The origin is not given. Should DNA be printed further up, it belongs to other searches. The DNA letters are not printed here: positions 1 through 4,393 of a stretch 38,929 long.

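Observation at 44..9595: Oligosaccharyltransferase AglB embedded in a 3183-aa polypeptide with a ~2100-aa adhesin-like extension and a second membrane anchor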

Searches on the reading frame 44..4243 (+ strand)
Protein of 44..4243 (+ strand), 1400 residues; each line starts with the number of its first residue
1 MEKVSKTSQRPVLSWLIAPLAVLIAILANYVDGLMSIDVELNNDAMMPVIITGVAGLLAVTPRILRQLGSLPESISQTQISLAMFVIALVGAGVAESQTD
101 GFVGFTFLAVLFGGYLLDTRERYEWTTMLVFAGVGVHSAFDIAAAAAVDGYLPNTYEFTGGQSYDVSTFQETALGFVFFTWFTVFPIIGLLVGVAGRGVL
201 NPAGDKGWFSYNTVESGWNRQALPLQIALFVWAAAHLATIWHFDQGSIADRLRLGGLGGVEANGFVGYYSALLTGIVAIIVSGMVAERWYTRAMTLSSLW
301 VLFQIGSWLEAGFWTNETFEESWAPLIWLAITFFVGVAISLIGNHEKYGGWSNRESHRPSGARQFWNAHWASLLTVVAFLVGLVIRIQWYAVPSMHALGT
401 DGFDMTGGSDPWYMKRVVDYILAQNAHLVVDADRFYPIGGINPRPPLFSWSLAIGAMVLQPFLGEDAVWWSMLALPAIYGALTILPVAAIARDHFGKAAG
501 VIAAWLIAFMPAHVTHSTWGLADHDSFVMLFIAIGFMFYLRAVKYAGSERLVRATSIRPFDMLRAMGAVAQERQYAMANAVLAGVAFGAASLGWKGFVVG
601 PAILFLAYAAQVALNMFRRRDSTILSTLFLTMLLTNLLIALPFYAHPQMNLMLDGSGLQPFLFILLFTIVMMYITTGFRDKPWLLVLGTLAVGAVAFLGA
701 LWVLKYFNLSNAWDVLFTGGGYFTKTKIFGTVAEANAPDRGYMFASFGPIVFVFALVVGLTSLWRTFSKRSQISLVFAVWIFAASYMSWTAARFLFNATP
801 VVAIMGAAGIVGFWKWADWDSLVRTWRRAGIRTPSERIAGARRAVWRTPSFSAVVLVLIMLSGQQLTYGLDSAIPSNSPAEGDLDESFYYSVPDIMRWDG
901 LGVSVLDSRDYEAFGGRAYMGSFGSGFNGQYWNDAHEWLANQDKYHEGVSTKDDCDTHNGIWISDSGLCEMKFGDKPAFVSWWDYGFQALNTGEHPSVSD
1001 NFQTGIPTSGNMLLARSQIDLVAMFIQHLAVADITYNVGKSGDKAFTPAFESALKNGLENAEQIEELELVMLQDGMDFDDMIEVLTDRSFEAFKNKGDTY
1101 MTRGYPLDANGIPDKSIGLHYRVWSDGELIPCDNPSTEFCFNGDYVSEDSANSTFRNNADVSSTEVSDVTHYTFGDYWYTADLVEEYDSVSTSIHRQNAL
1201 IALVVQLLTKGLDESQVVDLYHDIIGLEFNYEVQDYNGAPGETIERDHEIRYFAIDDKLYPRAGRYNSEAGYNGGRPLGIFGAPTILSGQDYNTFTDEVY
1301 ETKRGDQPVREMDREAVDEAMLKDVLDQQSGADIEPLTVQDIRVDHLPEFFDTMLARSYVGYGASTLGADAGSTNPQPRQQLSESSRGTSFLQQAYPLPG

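Call 11: search_solved_structures(query=window:44-4243:+, max_evalue=0.01, show_alignments=2)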
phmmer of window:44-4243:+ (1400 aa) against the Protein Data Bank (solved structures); distinct sequences matched with E-value up to 0.01: 2.
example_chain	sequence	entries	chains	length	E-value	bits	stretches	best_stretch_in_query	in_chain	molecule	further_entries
3waj_A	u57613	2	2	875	2.3e-07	31.9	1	363-809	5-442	Transmembrane oligosaccharyl transferase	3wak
5gmy_A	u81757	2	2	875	2.5e-07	31.7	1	363-809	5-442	Transmembrane oligosaccharyl transferase, putative | Dolichyl-phosphooligosaccharide-protein glycotransferase 3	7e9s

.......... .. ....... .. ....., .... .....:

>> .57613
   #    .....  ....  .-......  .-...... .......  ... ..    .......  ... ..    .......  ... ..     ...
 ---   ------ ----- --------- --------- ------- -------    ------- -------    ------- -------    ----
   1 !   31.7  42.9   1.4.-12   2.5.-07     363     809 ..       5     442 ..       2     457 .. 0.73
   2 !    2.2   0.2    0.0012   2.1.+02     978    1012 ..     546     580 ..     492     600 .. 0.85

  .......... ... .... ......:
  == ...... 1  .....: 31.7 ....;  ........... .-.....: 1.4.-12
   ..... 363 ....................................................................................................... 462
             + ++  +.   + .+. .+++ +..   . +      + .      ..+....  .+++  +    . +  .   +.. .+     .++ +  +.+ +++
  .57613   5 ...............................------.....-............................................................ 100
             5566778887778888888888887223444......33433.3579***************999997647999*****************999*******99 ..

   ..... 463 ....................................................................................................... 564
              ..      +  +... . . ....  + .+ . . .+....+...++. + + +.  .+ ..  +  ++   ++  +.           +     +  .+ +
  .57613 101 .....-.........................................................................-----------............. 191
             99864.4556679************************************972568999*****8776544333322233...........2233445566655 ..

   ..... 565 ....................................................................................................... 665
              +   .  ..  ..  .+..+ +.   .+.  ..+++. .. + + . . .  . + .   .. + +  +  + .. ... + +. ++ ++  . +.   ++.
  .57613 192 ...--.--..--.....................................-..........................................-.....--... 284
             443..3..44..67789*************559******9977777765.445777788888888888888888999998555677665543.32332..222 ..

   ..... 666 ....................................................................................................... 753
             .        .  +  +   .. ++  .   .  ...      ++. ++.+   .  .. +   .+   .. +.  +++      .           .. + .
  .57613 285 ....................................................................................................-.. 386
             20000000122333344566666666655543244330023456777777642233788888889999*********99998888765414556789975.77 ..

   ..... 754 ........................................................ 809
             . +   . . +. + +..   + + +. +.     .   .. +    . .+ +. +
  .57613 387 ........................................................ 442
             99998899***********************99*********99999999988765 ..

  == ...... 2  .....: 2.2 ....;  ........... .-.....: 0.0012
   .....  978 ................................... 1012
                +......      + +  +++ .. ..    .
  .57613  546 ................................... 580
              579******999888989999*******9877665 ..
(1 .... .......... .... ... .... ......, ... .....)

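Call 64: predict_structure(alignment_id=A2)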
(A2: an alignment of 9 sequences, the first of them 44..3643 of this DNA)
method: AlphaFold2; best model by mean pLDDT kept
length: 1200 residues; sequences in the alignment: 9
mean_pLDDT: 43.9   pTM: 0.32
mean pLDDT of the five models: 43.9, 42.9, 41.5, 40.9, 40.5
residues with pLDDT >= 90: 0; 70-90: 154; 50-70: 217; < 50: 829
segments of 3 or more residues with pLDDT < 50: 1-10, 32-41, 147-153, 160-166, 203-218, 245-267, 282-945, 971-1022, 1074-1078, 1135-1137, 1176-1178, 1182-1200
pLDDT, mean of each block of 10 residues (from residue 1): 32 67 70 45 68 81 68 63 73 70 71 75 72 75 52 48 46 59 75 64 47 45 65 70 48 38 45 57 42 32 31 32 32 33 30 32 32 30 27 24 24 27 26 22 26 34 33 30 28 31 29 25 31 36 36 33 35 34 31 29 38 41 46 43 33 35 45 43 38 39 34 27 21 24 29 41 42 38 36 27 29 30 31 32 29 31 28 28 28 30 30 28 26 37 51 68 66 36 37 32 27 40 53 55 62 58 62 52 65 79 74 72 77 59 79 74 62 55 41 36
secondary structure, 60 per line:
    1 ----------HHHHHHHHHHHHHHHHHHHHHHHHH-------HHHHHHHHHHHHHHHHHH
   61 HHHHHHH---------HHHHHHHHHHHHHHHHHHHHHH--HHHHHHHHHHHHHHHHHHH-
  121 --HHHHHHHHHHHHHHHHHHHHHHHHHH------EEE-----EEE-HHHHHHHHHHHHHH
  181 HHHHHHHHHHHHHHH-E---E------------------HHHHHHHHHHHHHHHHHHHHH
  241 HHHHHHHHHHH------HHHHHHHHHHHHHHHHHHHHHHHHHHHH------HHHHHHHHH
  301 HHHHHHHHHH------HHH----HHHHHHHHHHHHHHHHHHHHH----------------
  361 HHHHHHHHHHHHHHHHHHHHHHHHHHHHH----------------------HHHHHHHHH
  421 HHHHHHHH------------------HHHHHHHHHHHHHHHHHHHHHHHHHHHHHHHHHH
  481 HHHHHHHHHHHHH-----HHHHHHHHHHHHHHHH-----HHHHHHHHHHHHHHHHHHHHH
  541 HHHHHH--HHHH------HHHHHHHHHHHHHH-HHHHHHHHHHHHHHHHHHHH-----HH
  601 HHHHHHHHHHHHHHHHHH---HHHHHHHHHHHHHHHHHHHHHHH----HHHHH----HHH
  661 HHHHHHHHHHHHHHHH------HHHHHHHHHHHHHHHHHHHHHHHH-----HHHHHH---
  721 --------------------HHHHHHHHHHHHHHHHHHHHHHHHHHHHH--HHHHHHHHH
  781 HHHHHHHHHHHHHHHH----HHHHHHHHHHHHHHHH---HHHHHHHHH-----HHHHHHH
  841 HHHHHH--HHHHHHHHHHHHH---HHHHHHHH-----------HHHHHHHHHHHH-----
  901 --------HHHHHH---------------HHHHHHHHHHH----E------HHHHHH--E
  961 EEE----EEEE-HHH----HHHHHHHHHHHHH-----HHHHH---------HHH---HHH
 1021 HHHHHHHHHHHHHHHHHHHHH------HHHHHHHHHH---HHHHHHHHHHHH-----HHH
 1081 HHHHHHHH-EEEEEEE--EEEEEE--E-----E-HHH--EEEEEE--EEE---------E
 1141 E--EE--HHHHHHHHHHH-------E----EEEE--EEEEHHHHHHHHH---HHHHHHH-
elements in order (helices of 4 or more, strands of 3 or more residues): H11-35 H43-67 H77-98 H101-119 H123-148 E155-157 E163-165 H167-195 H220-251 H258-285 H292-310 H324-344 H361-389 H412-428 H447-493 H499-514 H520-546 H549-552 H559-572 H574-593 H599-618 H622-644 H649-653 H658-676 H683-706 H712-717 H741-769 H772-796 H801-816 H820-828 H834-846 H849-861 H865-872 H884-895 H909-914 H930-940 H952-957 E960-963 E968-971 H980-992 H998-1002 H1018-1041 H1048-1057 H1061-1072 H1078-1088 E1090-1096 E1099-1104 E1120-1125 E1128-1130 H1148-1158 E1171-1174 E1177-1180 H1181-1189 H1193-1199

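Call 75: search_solved_structures(query=A2, max_evalue=10)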
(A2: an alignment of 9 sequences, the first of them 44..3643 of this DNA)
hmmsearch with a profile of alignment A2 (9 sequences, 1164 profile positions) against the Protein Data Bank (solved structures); distinct sequences matched with E-value up to 10: 17.
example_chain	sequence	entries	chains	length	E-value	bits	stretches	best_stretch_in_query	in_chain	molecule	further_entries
5gmy_A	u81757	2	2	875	9.1e-10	40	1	362-811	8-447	Transmembrane oligosaccharyl transferase, putative | Dolichyl-phosphooligosaccharide-protein glycotransferase 3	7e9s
3waj_A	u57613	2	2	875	9.8e-10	39.9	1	362-811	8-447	Transmembrane oligosaccharyl transferase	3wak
3vu0_A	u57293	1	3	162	8.5e-07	30.1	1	925-994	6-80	Putative uncharacterized protein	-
3vgp_A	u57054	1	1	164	3.7e-06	28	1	924-993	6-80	Transmembrane oligosaccharyl transferase, putative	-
6c26_A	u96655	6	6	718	6e-05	24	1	405-543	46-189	Dolichyl-diphosphooligosaccharide--protein glycosyltransferase subunit STT3 | Dolichyl-diphosphooligosaccharide--protein glycotransferase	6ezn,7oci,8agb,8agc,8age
6do0_A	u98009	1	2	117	0.27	11.9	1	850-912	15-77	Transcriptional regulator, PadR-like family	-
6vwe_A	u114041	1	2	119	0.27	11.9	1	850-912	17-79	Transcriptional regulator, PadR-like family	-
7q34_A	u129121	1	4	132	0.36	11.5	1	850-912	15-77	Helix-turn-helix transcriptional regulator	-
7xup_A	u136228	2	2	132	0.49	11.1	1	850-912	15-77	Transcriptional regulator, PadR-like family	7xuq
8zf1_A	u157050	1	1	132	0.52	11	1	850-912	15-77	Transcriptional regulator, PadR-like family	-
6s7t_A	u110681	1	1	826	0.67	10.6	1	469-542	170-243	Dolichyl-diphosphooligosaccharide--protein glycosyltransferase subunit STT3B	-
9iij_A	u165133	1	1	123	0.81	10.3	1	851-913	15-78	Transcriptional regulator, PadR-like family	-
9gkr_A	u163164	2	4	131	1.2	9.8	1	851-913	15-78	Transcriptional regulator, PadR-like family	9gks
8yrf_A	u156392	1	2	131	1.3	9.7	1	852-912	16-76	Transcriptional regulator, PadR-like family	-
9h87_A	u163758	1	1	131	1.4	9.5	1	852-912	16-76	Transcriptional regulator, PadR-like family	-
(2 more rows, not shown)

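Call 80: fold_search(model_id=the predicted structure, library=pdb)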
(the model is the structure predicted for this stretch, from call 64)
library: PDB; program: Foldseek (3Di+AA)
matches with E <= 10: 219; with E <= 0.001: 0
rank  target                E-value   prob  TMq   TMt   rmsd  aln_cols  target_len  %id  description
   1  6ak3_A                3.6e-01  0.21  0.08  0.21  23.4       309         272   13  Crystal structure of the human prostaglandin E receptor EP3 bound to prostaglandin E2 (released 2018-12-05)
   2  8zvz_D                5.7e-01  0.33  0.09  0.25  22.8       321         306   16  Cryo-EM strcuture of Prostaglandin D2 Receptor DP1 activated by BW245C (released 2025-05-28)
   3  6vjm_A                7.9e-01  0.18  0.08  0.12  22.8       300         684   12  Human metabotropic GABA(B) receptor in its apo state (released 2020-06-10)
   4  8xio_A                8.2e-01  0.28  0.09  0.27  22.3       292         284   11  Structure of L797591-SSTR1 G protein complex (released 2024-07-03)
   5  6omm_R                8.6e-01  0.15  0.08  0.20  21.9       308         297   14  Cryo-EM structure of formyl peptide receptor 2/lipoxin A4 receptor in complex with Gi (released 2020-02-26)
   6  7wvv_R                9.3e-01  0.16  0.08  0.21  22.3       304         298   12  Cryo-EM structure of the human formyl peptide receptor 2 in complex with fMLFII and Gi2 (released 2022-04-13)
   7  7u2l_D                1.0e+00  0.20  0.09  0.25  22.6       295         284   12  C5guano-uOR-Gi-scFv16 (released 2022-05-04)
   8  5xjm_A                1.0e+00  0.06  0.06  0.13  28.2       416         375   13  Complex structure of angiotensin II type 2 receptor with Fab (released 2018-07-11)
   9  9mdu_A                1.1e+00  0.13  0.08  0.22  24.4       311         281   13  Human CXCR4 tetramer (released 2025-09-10)
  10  8eit_R                1.2e+00  0.20  0.09  0.26  22.4       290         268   15  Structure of FFAR1-Gq complex bound to DHA (released 2023-05-24)
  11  7z7s_L                1.2e+00  0.06  0.08  0.12  31.8       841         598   13  Complex I from E. coli, LMNG-purified, under Turnover at pH 6, Closed state (released 2022-09-21)
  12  5o9h_A                1.2e+00  0.15  0.09  0.25  23.9       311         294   12  Crystal structure of thermostabilised human C5a anaphylatoxin chemotactic receptor 1 (C5aR) in complex with NDT9513727 (released 2018-01-10)
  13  8f7s_D                1.3e+00  0.18  0.10  0.26  21.7       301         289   13  Gi bound delta-opioid receptor in complex with deltorphin (released 2022-12-14)
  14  5och_D                1.4e+00  0.13  0.09  0.15  21.4       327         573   13  The crystal structure of human ABCB8 in an outward-facing state (released 2018-07-25)
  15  8x6x_A                1.4e+00  0.05  0.07  0.13  26.9       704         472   13  Structure of the multidrug efflux pump EfpA from M. tuberculosis complexed with lipids (released 2024-11-27)
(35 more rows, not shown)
